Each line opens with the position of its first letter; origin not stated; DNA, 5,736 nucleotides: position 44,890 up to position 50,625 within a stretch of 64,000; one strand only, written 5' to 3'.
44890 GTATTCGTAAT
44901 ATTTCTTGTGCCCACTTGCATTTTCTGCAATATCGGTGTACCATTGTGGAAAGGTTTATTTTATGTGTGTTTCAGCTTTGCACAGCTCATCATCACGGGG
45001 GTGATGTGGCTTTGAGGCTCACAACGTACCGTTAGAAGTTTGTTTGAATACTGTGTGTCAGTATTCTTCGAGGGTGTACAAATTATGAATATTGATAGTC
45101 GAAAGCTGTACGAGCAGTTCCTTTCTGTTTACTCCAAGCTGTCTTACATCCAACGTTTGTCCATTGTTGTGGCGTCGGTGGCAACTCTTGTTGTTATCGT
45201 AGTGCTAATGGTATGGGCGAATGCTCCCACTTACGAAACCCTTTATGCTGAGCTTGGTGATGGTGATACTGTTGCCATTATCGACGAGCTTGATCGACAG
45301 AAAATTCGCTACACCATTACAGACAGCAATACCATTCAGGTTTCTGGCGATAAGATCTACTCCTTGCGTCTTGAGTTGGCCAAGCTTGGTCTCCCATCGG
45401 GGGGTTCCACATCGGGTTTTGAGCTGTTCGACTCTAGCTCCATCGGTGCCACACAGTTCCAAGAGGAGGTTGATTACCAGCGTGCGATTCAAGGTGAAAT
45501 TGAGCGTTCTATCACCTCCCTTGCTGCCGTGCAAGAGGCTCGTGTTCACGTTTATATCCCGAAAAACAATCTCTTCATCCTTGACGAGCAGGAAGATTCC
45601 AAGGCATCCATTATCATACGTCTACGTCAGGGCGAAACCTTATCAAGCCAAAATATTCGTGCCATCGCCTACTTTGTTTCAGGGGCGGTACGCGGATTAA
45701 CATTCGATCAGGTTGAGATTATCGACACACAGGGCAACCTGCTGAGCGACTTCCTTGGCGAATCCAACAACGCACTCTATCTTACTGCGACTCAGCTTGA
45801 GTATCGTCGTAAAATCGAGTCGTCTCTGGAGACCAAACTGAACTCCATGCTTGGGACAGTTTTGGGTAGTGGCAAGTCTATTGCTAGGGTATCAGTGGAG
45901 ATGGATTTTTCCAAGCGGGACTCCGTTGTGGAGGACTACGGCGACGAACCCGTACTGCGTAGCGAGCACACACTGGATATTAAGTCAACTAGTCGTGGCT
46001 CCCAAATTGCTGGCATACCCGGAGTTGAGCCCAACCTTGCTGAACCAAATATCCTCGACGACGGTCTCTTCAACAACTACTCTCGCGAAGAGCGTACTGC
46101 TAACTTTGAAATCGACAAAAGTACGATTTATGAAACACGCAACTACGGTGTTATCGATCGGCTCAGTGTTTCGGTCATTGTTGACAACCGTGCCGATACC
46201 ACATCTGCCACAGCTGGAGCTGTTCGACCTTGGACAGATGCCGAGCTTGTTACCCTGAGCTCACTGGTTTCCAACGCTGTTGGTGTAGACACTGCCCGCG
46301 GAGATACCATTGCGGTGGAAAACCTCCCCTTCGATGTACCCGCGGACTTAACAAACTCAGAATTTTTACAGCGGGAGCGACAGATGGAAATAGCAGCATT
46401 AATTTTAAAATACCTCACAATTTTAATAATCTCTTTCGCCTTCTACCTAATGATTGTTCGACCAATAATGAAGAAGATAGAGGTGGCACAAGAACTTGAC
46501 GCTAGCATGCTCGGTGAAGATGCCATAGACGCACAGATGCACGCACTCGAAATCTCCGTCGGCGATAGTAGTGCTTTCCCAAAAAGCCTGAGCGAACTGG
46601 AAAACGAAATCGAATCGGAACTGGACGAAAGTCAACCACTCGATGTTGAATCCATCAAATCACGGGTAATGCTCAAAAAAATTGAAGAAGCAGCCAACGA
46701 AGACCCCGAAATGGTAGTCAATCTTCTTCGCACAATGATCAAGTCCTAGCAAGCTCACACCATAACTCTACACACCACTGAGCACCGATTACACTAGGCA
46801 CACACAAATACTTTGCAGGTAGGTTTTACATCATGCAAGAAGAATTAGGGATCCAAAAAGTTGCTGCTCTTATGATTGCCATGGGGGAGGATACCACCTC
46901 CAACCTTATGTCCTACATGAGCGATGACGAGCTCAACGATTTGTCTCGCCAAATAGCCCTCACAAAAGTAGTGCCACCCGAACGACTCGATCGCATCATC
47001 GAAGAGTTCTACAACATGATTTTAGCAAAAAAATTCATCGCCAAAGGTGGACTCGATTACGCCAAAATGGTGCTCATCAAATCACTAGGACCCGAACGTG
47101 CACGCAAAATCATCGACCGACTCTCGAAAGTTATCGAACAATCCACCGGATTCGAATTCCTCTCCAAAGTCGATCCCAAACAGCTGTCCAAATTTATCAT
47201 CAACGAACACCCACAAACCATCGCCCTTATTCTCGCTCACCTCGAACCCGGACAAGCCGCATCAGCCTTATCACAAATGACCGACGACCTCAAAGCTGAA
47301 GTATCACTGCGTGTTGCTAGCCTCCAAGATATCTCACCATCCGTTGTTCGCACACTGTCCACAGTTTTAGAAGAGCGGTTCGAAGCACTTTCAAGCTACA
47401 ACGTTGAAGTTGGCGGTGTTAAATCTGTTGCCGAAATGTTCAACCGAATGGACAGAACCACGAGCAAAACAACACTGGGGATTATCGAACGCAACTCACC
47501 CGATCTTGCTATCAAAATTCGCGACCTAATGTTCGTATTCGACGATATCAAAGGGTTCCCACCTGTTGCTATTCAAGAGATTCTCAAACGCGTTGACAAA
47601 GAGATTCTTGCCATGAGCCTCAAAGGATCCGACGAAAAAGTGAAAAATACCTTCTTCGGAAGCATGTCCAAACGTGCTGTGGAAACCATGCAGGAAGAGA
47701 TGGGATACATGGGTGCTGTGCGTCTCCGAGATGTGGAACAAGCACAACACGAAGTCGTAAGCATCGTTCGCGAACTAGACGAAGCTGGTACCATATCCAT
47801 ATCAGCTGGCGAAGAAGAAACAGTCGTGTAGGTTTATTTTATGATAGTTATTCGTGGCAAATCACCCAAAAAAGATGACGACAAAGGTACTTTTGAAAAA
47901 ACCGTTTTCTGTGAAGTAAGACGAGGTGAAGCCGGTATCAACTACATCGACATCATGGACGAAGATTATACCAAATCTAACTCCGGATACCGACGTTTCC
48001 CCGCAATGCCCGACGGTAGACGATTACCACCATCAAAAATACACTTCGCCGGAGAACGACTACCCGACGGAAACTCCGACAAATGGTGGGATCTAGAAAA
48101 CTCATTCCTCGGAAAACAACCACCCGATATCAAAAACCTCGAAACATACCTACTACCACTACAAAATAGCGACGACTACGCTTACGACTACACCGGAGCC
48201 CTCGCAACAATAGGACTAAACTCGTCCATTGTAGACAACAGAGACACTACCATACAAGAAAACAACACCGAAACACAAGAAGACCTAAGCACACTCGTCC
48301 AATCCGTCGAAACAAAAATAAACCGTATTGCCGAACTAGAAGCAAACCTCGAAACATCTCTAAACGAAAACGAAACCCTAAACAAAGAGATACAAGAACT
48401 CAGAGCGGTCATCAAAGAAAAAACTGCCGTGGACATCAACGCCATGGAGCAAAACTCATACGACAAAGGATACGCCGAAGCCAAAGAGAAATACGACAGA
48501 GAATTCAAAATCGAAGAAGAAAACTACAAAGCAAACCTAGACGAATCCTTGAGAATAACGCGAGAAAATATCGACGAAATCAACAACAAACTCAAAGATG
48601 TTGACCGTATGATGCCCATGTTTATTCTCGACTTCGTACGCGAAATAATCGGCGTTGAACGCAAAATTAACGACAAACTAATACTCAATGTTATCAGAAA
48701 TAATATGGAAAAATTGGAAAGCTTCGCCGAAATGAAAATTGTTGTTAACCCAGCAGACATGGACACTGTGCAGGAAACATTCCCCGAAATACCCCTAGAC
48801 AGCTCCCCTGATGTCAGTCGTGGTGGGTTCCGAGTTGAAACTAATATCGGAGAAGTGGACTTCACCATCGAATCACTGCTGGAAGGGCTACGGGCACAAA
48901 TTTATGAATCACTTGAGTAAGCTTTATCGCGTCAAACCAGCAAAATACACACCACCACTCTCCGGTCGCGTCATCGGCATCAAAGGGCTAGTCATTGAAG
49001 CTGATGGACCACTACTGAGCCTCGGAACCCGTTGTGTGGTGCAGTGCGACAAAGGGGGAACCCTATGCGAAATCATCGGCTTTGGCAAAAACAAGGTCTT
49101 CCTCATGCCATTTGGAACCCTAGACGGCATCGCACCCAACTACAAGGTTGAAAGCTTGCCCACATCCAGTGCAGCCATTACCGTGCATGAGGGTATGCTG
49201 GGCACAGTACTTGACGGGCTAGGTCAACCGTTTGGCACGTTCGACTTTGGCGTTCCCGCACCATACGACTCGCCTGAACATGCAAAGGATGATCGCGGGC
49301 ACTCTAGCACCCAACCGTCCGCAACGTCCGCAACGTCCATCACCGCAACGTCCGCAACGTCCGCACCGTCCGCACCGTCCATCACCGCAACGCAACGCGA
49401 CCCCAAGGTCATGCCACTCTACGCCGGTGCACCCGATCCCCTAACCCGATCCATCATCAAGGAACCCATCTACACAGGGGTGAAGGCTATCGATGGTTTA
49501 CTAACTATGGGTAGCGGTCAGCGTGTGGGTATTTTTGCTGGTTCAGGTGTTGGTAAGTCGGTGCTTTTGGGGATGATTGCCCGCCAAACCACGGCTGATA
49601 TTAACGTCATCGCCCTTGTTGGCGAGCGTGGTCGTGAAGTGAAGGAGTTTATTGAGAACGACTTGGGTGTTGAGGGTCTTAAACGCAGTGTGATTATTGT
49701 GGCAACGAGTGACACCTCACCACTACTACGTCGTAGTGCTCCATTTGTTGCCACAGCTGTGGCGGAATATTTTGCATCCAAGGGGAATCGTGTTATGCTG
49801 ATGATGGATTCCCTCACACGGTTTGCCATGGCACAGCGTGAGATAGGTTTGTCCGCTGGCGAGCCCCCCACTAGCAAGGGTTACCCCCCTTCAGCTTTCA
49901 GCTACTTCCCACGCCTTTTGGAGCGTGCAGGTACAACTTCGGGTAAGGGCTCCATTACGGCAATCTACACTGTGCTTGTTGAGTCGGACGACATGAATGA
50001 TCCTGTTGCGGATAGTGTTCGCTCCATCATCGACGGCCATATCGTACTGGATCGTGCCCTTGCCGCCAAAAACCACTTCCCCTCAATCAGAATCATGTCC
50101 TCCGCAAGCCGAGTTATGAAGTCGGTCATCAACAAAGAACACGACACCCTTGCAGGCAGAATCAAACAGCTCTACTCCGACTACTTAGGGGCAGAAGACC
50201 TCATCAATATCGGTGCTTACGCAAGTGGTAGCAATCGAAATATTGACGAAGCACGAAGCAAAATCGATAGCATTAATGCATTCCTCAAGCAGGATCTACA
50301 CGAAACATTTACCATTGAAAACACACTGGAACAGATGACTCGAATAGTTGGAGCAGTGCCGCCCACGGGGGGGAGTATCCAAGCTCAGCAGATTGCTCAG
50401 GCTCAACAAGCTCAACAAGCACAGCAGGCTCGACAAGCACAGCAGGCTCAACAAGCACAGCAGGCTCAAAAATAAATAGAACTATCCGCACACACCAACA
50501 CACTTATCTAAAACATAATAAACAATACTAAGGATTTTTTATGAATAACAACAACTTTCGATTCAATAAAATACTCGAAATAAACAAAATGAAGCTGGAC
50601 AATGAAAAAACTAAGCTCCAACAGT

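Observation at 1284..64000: Strong A/C versus G/T strand bias that flips polarity in kb-sized patches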

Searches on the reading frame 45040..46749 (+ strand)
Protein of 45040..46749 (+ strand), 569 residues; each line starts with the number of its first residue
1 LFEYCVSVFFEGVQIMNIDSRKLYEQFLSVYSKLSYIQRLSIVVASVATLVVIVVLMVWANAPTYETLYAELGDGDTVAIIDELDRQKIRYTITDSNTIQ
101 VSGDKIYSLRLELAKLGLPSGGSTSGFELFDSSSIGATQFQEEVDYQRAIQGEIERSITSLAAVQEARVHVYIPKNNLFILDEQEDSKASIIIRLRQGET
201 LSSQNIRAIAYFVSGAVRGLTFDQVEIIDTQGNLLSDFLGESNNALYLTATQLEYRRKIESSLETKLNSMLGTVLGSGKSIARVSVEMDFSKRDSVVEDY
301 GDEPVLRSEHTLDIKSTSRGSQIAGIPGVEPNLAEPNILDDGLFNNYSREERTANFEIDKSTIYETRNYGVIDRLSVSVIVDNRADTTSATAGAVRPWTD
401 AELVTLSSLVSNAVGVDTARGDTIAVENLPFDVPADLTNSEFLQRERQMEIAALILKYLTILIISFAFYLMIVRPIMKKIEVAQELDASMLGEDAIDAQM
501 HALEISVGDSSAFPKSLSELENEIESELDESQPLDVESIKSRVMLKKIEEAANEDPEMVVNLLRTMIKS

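Call 9: search_protein_families(library=pfam, proteins=[window:45040-46749:+])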
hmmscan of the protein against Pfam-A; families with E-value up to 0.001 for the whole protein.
window:45040-46749:+ (569 aa): 2 families
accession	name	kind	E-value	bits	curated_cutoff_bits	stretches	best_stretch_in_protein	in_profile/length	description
PF01514.23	YscJ_FliF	-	5.6e-58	196.2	24.4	1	61-236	2-178/179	Secretory protein of YscJ/FliF family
PF08345.17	YscJ_FliF_C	-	2.7e-34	119.2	23.8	1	271-431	1-147/147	Flagellar M-ring protein C-terminal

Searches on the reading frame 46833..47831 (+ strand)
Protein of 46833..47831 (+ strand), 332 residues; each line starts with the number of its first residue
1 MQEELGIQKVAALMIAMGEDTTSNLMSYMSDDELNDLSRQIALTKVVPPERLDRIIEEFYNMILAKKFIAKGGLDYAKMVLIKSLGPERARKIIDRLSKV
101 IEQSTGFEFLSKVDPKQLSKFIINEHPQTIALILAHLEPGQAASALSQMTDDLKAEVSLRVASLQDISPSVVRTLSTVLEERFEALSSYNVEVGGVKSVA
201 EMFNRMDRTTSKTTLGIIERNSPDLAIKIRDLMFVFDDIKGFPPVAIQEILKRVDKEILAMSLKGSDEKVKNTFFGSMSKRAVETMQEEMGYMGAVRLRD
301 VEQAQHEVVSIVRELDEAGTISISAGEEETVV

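Call 9: search_protein_families(library=pfam, proteins=[window:46833-47831:+])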
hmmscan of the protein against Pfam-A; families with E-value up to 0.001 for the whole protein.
window:46833-47831:+ (332 aa): 4 families
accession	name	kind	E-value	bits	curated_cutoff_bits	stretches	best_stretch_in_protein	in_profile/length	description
PF01706.21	FliG_C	-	6e-39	133.1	23.3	1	218-323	3-108/108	FliG C-terminal domain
PF14842.11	FliG_N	-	3.7e-36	124.3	25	2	6-100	4-98/104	FliG N-terminal domain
PF14841.11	FliG_M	-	2.3e-28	98.7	25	1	115-188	1-74/76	FliG middle domain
PF03448.22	MgtE_N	-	3.1e-07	31.3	25.9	0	83-157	11-81/102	MgtE intracellular N domain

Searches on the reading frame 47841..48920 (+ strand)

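Call 9: search_protein_families(library=pfam, proteins=[window:47841-48920:+])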
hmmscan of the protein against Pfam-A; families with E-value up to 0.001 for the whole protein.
window:47841-48920:+ (359 aa): 2 families
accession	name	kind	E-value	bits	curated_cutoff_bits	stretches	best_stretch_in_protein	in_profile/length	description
PF02108.21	FliH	-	7.8e-15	55.4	24.1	1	243-345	17-123/128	Flagellar assembly protein FliH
PF06156.18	YabA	-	0.00018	22.5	30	1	143-232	4-91/103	Initiation control protein YabA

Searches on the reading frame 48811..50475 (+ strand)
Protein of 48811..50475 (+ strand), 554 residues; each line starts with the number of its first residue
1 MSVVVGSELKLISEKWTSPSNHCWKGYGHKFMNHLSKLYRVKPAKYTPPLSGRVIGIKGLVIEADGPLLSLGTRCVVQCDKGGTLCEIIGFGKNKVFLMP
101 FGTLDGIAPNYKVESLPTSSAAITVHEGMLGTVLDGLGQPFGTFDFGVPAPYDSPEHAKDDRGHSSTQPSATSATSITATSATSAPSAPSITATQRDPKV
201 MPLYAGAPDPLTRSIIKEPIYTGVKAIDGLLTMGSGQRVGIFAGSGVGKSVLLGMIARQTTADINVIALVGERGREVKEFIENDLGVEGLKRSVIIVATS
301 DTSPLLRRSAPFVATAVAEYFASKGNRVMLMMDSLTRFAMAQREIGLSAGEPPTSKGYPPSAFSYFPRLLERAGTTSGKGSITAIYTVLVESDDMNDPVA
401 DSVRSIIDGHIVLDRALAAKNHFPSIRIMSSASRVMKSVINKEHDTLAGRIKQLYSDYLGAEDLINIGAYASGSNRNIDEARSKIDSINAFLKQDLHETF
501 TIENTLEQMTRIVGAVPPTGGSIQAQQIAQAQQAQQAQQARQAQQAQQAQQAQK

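Call 9: search_protein_families(library=pfam, proteins=[window:48811-50475:+])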
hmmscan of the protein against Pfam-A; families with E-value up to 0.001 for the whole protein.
window:48811-50475:+ (554 aa): 4 families
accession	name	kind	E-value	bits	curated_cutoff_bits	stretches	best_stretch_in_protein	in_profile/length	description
PF00006.31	ATP-synt_ab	-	3.2e-87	292.1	29.5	1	223-433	1-213/213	ATP synthase alpha/beta family, nucleotide-binding domain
PF18269.6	T3SS_ATPase_C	-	1.5e-22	79.6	22.7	1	441-510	2-71/72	T3SS EscN ATPase C-terminal domain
PF02874.29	ATP-synt_ab_N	-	7.4e-07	30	20.9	1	55-115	2-67/69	ATP synthase alpha/beta family, beta-barrel domain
PF00005.33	ABC_tran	-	0.00073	20.6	25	0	231-272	6-47/137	ABC transporter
